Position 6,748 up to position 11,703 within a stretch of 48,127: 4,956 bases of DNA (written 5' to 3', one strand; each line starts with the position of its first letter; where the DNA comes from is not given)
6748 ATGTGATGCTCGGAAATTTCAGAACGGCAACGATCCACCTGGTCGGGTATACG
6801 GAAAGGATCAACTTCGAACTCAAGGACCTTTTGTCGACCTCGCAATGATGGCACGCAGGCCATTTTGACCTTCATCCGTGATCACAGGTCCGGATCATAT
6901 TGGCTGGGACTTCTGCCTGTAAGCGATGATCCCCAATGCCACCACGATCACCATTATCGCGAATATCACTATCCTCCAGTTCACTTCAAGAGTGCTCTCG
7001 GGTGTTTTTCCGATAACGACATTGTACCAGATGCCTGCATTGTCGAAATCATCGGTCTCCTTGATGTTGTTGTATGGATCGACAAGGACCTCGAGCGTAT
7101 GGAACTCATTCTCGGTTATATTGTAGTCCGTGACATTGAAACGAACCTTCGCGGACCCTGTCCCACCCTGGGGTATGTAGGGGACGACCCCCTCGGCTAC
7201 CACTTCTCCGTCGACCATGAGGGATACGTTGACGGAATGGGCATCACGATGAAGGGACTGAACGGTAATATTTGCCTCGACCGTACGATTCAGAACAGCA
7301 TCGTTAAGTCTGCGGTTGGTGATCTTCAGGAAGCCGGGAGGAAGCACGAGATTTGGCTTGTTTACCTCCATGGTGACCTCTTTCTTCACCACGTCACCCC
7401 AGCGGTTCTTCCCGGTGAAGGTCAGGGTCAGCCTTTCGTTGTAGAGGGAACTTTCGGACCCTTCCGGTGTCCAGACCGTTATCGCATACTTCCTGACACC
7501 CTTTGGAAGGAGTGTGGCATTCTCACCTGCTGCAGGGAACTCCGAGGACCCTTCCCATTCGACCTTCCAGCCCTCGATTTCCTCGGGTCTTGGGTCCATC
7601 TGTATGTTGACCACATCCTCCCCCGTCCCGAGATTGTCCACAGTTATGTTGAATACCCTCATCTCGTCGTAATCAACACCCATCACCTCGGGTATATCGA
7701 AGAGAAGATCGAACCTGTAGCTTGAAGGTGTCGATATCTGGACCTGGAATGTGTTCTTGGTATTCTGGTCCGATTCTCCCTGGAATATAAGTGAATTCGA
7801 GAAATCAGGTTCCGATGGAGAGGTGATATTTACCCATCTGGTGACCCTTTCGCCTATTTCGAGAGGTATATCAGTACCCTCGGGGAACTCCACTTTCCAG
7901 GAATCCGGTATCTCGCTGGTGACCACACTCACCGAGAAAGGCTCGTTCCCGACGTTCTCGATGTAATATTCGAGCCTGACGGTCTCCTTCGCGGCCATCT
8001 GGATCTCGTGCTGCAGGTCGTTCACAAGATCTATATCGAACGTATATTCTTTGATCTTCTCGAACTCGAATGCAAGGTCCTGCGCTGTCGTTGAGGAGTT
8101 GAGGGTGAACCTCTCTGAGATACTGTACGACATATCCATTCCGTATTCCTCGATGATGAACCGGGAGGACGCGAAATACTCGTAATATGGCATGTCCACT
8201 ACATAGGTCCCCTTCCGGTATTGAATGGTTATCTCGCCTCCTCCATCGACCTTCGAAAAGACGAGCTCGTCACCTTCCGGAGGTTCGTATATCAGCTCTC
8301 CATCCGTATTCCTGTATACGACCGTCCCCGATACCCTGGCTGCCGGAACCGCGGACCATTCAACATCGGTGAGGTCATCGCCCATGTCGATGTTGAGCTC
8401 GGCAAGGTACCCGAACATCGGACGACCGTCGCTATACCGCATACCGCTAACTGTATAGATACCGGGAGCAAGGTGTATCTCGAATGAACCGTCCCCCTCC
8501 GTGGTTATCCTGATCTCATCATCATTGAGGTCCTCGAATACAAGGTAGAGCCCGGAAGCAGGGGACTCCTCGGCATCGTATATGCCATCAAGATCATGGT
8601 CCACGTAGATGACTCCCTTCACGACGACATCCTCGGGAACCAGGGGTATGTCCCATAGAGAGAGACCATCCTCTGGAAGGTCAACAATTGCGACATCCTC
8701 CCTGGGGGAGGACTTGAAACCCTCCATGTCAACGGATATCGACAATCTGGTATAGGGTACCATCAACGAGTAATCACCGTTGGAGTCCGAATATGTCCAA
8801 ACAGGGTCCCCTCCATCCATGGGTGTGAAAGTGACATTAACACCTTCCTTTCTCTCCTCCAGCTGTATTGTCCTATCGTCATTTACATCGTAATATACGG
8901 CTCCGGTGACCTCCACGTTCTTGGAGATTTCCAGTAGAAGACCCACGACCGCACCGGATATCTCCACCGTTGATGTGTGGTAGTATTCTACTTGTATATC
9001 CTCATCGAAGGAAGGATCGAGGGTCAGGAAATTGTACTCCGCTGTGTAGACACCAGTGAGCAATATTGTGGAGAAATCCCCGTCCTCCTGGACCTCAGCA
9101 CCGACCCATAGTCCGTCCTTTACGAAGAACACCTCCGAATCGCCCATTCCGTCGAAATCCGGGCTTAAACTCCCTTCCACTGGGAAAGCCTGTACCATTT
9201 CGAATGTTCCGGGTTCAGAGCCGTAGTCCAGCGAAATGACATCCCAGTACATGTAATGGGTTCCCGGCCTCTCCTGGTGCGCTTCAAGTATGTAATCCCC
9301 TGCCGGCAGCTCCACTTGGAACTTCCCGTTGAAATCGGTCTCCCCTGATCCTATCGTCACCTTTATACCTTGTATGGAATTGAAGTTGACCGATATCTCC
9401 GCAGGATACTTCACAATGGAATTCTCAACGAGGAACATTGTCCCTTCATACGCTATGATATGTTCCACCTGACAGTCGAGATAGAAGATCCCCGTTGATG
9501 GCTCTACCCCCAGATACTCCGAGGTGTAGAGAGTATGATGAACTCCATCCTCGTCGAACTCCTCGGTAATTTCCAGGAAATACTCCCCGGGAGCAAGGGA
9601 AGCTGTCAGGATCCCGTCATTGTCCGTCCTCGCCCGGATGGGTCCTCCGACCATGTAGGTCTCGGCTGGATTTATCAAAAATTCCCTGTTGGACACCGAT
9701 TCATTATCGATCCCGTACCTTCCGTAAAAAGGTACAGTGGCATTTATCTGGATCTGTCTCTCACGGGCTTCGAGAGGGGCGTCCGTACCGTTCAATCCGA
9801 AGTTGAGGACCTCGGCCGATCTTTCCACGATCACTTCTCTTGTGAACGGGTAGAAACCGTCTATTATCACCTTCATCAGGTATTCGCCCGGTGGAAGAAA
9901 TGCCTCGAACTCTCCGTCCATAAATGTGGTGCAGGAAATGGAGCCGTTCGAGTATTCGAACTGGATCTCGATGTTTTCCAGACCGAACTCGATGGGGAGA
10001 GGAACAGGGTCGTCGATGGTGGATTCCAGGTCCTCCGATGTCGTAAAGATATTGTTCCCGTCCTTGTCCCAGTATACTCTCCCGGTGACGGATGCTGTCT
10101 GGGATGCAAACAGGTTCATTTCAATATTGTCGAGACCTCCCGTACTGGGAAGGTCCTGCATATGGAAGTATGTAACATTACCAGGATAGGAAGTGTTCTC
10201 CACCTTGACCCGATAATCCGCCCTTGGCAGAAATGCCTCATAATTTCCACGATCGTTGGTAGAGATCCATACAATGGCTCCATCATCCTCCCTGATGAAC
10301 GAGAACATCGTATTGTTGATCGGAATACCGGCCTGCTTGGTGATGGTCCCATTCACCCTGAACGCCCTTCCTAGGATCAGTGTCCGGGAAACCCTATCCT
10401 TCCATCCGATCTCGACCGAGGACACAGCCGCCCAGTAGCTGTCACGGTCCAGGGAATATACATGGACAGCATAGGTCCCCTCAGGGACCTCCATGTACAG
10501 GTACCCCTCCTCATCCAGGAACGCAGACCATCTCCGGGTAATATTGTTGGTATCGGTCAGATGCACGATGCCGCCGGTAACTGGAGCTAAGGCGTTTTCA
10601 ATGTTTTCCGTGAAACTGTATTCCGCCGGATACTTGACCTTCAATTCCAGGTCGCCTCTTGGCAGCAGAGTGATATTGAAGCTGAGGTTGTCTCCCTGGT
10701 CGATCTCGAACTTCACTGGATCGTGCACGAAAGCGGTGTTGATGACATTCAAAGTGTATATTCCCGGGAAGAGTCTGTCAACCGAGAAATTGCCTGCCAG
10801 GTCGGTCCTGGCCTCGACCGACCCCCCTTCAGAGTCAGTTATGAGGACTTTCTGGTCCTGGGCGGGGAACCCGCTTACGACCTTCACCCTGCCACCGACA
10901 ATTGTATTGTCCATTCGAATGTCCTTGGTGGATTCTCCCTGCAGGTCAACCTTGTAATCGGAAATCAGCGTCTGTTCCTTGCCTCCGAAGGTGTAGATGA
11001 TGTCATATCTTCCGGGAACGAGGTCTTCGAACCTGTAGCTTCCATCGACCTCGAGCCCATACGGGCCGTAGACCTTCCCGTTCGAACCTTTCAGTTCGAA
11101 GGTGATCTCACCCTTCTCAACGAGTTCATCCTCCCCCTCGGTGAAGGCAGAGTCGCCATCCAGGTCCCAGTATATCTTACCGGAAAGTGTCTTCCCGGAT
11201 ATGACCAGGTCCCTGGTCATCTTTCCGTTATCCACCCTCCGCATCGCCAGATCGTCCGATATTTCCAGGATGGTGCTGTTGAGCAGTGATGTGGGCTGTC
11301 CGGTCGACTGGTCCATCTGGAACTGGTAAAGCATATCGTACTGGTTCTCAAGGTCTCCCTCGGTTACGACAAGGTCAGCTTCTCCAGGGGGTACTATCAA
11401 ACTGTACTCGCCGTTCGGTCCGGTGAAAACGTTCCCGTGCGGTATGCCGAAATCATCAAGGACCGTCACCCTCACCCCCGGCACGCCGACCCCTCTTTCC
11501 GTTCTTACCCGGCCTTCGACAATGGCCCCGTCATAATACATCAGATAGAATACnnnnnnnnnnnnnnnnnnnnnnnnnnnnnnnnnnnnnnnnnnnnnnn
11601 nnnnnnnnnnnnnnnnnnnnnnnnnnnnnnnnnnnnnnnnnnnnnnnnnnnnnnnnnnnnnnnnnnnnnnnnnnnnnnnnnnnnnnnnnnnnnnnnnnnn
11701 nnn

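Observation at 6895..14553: AglB/STT3 catalytic core fused to a ~1,500-residue repeat-domain ectodomain and a second membrane anchor (2552 aa)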

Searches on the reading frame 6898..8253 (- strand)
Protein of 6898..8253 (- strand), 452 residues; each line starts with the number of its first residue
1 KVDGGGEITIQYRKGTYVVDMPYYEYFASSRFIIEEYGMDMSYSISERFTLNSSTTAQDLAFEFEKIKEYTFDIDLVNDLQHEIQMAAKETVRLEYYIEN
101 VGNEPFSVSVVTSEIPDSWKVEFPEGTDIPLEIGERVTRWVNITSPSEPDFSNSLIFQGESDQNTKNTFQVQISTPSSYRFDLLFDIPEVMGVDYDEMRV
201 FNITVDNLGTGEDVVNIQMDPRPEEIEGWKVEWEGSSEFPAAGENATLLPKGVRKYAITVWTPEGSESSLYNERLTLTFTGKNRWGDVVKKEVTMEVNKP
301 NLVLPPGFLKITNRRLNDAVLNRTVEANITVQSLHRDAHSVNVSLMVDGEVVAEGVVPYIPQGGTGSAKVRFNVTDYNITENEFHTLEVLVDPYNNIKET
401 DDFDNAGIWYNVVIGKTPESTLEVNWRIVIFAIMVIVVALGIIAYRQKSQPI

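Call 34: find_homologous_proteins(query=window:6898-8253:-, max_evalue=0.001)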
Query window:6898-8253:- (452 aa): 4 proteins with E <= 0.001 among 6270 candidates.
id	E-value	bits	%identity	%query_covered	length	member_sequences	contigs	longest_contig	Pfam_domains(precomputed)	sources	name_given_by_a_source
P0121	4.1e-203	694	68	99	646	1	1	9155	PF07705.18,PF13620.13,PF17210.10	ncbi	ncbi:MAG: hypothetical protein ACMUHB_03900, partial [Thermoplasmatota archaeon]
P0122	2.8e-174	599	76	75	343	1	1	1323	PF07705.18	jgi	jgi:hypothetical protein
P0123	1.6e-172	593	61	91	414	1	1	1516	PF07705.18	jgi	jgi:hypothetical protein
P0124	8.2e-143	495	71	67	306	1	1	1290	-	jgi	jgi:hypothetical protein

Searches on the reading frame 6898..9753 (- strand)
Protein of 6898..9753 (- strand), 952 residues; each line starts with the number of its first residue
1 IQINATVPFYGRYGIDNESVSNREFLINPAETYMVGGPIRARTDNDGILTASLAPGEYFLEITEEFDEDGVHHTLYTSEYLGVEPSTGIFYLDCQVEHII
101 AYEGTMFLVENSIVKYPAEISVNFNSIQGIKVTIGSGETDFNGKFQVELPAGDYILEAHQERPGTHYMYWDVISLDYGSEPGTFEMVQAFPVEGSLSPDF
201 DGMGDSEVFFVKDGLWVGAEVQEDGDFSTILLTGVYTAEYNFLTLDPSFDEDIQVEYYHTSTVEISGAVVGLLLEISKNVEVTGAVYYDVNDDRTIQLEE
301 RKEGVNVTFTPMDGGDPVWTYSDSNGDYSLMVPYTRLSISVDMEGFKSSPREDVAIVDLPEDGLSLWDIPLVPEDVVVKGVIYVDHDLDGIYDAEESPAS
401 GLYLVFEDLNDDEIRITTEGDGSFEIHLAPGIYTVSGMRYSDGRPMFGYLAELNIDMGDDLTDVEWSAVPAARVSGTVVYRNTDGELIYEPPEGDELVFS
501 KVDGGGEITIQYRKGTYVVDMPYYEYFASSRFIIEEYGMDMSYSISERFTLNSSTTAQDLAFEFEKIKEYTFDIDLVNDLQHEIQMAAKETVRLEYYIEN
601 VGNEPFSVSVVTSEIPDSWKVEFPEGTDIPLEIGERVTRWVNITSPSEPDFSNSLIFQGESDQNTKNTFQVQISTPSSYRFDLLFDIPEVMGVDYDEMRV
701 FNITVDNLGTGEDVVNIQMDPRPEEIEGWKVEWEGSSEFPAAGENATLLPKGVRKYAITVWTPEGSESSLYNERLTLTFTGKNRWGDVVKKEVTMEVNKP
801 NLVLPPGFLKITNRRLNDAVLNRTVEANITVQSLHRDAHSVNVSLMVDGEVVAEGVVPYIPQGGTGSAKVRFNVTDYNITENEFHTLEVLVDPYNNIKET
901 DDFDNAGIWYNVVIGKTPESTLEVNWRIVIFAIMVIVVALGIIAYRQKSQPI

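Call 40: predict_structure(alignment_id=A2)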
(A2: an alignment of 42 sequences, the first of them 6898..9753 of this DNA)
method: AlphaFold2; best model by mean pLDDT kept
length: 952 residues; sequences in the alignment: 42
mean_pLDDT: 89.0   pTM: 0.45
mean pLDDT of the five models: 89.0, 88.2, 87.8, 87.7, 86.7
residues with pLDDT >= 90: 570; 70-90: 358; 50-70: 18; < 50: 6
segments of 3 or more residues with pLDDT < 50: 920-923
pLDDT, mean of each block of 10 residues (from residue 1): 92 84 91 76 92 90 90 93 87 93 93 89 84 90 93 93 89 90 93 92 90 90 92 94 81 88 93 93 91 84 94 90 93 92 90 86 85 90 86 86 90 90 91 92 91 87 90 93 90 89 86 91 93 89 93 90 92 91 89 94 91 89 91 92 88 91 91 85 90 90 90 90 89 90 89 91 78 88 90 91 91 85 90 91 91 92 92 87 88 88 87 72 65 87 75 47
secondary structure, 60 per line:
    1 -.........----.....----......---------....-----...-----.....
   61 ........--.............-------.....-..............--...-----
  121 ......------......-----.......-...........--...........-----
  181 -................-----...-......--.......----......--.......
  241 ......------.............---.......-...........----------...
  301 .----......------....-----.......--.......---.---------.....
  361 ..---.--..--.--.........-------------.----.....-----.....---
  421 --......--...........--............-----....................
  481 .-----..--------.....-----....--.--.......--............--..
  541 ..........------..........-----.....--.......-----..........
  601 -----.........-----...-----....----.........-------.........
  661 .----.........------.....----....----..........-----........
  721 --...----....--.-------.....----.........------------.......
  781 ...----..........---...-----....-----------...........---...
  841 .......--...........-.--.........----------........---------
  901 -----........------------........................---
elements in order (helices of 4 or more, strands of 3 or more residues): E2-10 E15-19 E24-29 E39-42 E48-50 E56-68 E71-83 E91-95 E97-110 E113-115 E121-126 E133-138 E144-150 E152-162 E165-175 E182-197 E207-212 E215-221 E226-231 E234-246 E253-265 E269-275 E277-287 E306-311 E318-321 E327-333 E336-342 E356-358 H359-362 E376-384 E403-407 E413-417 E423-428 E431-441 E444-455 E461-481 E497-501 E507-510 E516-522 E525-536 E539-550 H557-560 E561-566 E572-576 H579-582 E583-585 E591-600 E606-614 E620-622 E628-631 E636-644 E652-661 E666-674 E681-685 E690-693 E698-707 E713-720 E730-733 E744-748 E753-761 E774-783 E788-797 E801-803 E809-812 E824-834 E838-847 E850-860 E865-873 E884-891 E906-913 H926-949

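Call 44: fold_search(model_id=the predicted structure, library=pdb)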
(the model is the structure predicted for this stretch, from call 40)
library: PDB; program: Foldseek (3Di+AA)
matches with E <= 10: 1620; with E <= 0.001: 386
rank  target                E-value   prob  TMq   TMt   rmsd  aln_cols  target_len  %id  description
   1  9ijj_h                1.6e-16  1.00  0.11  0.09  41.8      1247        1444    9  In situ structure of the central apparatus in mouse sperm axoneme. (released 2025-06-04)
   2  7som_D                2.7e-13  1.00  0.12  0.08  37.7      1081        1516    9  Ciliary C2 central pair apparatus isolated from Chlamydomonas reinhardtii (released 2022-04-13)
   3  7sqc_O0               4.7e-13  1.00  0.12  0.11  65.9      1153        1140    8  Ciliary C1 central pair apparatus isolated from Chlamydomonas reinhardtii (released 2022-04-13)
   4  9ijj_4A               1.3e-12  1.00  0.12  0.06  44.0      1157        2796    8  In situ structure of the central apparatus in mouse sperm axoneme. (released 2025-06-04)
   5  5a42                  1.3e-12  1.00  0.10  0.07  49.1      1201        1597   11  Cryo-EM single particle 3D reconstruction of the native conformation of E. coli alpha-2-macroglobulin (ECAM) (released 2015-07-29)
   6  9ijj_4I               2.3e-12  1.00  0.16  0.06  105.0      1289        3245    9  In situ structure of the central apparatus in mouse sperm axoneme. (released 2025-06-04)
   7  9ijj_O                2.8e-12  1.00  0.12  0.09  85.5      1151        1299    9  In situ structure of the central apparatus in mouse sperm axoneme. (released 2025-06-04)
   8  9ijj_4J               3.6e-12  1.00  0.11  0.13  58.1       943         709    9  In situ structure of the central apparatus in mouse sperm axoneme. (released 2025-06-04)
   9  9ijj_4G               4.9e-12  1.00  0.12  0.05  50.9      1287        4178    9  In situ structure of the central apparatus in mouse sperm axoneme. (released 2025-06-04)
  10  9fx2                  1.0e-11  1.00  0.13  0.12  38.6      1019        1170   10  Structure of methylamine activated CD109 (released 2025-03-19)
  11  7q1y_A                2.2e-11  1.00  0.12  0.10  40.9      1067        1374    8  X-ray structure of human A2ML1 (released 2022-04-20)
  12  8s3o_A                2.8e-11  1.00  0.13  0.11  41.2       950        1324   10  Structure of native human CD109 (released 2025-03-05)
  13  4u4j                  3.5e-11  1.00  0.12  0.09  42.9      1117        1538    9  Crystal structure of Salmonella alpha-2-macroglobulin mutant Y1175G (released 2014-09-17)
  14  9ijj_4H               4.1e-11  1.00  0.12  0.06  50.9      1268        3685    8  In situ structure of the central apparatus in mouse sperm axoneme. (released 2025-06-04)
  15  7q5z                  4.6e-11  1.00  0.11  0.09  40.4      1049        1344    9  Cryo-EM structure of native human A2ML1 (released 2022-04-20)
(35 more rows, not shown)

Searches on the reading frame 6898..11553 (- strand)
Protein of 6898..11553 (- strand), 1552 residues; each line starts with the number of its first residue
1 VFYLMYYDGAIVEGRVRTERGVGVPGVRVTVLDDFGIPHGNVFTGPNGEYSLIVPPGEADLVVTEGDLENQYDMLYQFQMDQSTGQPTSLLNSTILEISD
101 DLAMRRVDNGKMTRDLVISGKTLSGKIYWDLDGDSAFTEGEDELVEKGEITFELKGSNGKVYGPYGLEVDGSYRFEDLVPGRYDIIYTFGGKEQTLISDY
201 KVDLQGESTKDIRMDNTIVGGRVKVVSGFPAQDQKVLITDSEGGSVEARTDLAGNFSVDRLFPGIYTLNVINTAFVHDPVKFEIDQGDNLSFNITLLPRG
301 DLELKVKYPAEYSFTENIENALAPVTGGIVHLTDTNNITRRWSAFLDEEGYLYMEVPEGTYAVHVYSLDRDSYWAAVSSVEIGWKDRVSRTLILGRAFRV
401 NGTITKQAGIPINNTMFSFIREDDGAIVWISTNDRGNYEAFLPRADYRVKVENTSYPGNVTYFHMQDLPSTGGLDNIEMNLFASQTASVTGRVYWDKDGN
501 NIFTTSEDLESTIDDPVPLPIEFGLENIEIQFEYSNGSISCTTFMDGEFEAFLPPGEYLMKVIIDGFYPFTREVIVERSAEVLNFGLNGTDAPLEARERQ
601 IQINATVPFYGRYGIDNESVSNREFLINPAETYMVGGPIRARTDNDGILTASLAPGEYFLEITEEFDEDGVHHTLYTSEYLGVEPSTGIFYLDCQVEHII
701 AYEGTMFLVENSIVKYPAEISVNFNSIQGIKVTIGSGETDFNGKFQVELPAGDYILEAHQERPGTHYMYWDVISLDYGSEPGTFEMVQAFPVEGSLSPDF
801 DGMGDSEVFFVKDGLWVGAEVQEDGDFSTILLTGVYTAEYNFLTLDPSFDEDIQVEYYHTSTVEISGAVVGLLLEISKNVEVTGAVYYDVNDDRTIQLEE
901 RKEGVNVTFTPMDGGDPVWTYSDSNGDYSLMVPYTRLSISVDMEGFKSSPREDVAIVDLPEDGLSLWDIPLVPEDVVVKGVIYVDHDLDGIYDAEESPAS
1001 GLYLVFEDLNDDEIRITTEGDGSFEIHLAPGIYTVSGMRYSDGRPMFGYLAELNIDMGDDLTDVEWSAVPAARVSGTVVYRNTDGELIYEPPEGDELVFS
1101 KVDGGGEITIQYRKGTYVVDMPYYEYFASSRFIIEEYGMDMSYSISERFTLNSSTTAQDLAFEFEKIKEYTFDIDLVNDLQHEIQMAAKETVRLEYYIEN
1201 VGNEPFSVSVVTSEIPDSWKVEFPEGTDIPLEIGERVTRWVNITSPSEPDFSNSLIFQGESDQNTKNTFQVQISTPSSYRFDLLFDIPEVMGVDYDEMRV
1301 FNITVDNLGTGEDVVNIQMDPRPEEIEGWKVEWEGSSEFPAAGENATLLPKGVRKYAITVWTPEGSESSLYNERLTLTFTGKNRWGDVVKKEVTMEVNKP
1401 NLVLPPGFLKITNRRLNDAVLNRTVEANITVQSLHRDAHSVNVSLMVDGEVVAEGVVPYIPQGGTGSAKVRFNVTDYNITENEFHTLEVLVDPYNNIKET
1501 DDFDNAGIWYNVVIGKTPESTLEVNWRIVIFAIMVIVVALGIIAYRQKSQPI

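Call 47: search_solved_structures(query=window:6898-11553:-, max_evalue=1)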
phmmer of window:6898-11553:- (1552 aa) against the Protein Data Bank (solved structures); distinct sequences matched with E-value up to 1: 4.
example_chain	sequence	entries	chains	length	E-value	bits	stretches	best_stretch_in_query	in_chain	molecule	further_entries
5aq0_A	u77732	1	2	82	0.035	14.6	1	523-587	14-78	CARBOXYPEPTIDASE D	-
2l0d_A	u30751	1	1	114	0.077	13.5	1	1424-1505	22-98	Cell surface protein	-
9j6z_A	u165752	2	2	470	0.11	13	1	493-590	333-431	Carboxypeptidase D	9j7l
2kut_A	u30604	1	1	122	0.46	10.9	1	1424-1506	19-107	Uncharacterized protein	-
